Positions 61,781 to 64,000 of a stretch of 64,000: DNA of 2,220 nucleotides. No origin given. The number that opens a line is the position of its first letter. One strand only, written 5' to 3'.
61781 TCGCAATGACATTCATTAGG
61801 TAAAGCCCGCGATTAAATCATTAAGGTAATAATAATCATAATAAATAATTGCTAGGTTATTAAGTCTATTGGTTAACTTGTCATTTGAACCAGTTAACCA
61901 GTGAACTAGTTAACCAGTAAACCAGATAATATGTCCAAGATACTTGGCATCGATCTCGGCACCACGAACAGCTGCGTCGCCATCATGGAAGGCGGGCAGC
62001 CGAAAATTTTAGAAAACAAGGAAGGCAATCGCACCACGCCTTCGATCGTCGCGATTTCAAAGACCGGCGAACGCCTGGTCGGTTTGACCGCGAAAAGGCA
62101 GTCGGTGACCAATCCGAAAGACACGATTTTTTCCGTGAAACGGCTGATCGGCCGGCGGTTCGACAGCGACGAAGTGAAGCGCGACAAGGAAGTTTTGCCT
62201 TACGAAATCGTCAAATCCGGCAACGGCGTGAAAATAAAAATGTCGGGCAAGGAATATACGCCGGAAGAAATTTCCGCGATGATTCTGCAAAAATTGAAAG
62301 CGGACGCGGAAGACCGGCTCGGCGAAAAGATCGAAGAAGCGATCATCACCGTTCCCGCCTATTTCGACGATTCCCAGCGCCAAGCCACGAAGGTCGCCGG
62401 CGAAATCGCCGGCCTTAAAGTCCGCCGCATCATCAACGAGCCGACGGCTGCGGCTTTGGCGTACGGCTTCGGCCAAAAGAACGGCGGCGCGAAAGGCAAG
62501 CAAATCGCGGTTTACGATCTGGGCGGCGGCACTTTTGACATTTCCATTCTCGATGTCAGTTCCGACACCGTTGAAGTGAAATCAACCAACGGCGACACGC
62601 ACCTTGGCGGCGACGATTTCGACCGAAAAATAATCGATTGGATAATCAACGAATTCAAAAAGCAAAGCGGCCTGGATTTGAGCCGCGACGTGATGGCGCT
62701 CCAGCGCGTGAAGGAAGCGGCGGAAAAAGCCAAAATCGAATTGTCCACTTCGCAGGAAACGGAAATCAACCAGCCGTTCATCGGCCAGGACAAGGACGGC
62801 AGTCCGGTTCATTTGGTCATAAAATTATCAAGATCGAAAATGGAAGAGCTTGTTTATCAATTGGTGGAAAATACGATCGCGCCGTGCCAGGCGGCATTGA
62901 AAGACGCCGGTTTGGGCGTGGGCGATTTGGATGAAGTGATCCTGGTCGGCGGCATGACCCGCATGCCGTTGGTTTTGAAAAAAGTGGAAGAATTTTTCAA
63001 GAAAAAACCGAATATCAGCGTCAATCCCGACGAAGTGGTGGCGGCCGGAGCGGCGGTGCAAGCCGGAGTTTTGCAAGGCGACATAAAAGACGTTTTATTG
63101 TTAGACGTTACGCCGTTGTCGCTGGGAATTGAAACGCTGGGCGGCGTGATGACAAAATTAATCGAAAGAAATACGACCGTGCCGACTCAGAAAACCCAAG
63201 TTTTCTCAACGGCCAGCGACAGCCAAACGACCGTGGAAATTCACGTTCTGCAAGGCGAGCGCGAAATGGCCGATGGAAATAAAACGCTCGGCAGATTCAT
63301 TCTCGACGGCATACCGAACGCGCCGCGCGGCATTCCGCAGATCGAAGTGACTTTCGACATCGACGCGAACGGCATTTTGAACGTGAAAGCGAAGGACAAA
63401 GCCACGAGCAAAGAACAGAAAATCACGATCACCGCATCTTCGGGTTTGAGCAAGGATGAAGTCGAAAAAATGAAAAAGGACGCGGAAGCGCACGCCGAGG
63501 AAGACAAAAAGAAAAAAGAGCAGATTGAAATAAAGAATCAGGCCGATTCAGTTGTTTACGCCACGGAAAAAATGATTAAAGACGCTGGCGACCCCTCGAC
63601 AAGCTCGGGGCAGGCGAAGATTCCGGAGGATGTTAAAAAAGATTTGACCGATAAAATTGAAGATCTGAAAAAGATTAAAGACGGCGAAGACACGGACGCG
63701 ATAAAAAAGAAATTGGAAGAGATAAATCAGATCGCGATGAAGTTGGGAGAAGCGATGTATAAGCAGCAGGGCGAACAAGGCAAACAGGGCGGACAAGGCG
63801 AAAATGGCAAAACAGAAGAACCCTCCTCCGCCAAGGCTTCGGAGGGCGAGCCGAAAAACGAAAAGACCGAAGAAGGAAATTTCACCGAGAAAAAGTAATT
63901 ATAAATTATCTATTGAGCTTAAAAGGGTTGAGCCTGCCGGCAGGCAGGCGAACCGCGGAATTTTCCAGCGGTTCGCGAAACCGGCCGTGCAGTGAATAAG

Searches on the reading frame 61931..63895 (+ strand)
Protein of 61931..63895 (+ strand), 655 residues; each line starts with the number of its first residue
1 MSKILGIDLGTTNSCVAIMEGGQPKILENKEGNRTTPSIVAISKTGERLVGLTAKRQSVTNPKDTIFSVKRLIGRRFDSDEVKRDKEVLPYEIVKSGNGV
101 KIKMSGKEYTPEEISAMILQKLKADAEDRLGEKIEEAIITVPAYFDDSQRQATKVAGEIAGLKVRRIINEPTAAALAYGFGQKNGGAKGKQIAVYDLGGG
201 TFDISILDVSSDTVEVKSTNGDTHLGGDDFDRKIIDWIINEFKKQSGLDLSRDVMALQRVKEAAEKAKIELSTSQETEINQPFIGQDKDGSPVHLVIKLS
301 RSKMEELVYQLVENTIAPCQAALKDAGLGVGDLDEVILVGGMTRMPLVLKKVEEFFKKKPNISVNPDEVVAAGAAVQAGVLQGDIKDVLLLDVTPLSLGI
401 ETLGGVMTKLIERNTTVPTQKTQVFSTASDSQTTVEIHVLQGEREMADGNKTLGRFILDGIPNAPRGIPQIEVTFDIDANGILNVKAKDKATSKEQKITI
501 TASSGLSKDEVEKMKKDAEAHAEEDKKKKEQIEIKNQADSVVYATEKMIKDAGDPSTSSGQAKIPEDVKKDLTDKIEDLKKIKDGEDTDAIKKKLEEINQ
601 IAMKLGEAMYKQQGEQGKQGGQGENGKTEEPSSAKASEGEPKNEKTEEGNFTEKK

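Call 19: search_protein_families(library=ncbifam, proteins=[window:61931-63895:+], max_evalue=0.001)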
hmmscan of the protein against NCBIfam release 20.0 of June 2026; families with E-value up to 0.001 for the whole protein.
window:61931-63895:+ (655 aa): 11 families
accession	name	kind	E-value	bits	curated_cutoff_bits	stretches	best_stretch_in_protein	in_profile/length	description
NF001413.0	PRK00290.1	equivalog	9.3e-288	955.8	648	1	1-629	1-611/625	molecular chaperone DnaK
TIGR02350.1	prok_dnaK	equivalog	2.8e-279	927.6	822.55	1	3-611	1-596/596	molecular chaperone DnaK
NF009947.0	PRK13411.1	equivalog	1.9e-256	852.3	1002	1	1-640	1-630/662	molecular chaperone DnaK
NF009946.0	PRK13410.1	equivalog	4.8e-230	765.3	1019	1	1-615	1-607/669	molecular chaperone DnaK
NF003520.0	PRK05183.1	subfamily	1.8e-182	608.1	620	1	5-605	22-600/621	Fe-S protein assembly chaperone HscA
TIGR01991.1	HscA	equivalog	2e-180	601.3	708.55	1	5-607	2-582/600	Fe-S protein assembly chaperone HscA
NF002399.0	PRK01433.1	equivalog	6e-115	385.1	743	1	4-598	21-573/595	Fe-S protein assembly chaperone HscA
NF008673.0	PRK11678.1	equivalog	4.9e-21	75.1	331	2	112-215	127-234/450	molecular chaperone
NF010539.0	PRK13927.1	subfamily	2.5e-11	43.1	293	1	117-326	82-271/339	rod shape-determining protein MreB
TIGR02529.1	EutJ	subfamily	2.4e-10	40.3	152.1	1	116-225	43-143/239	ethanolamine utilization protein EutJ family protein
NF011660.0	PRK15080.1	equivalog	7.8e-10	38.4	182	1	116-225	76-176/277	ethanolamine utilization protein EutJ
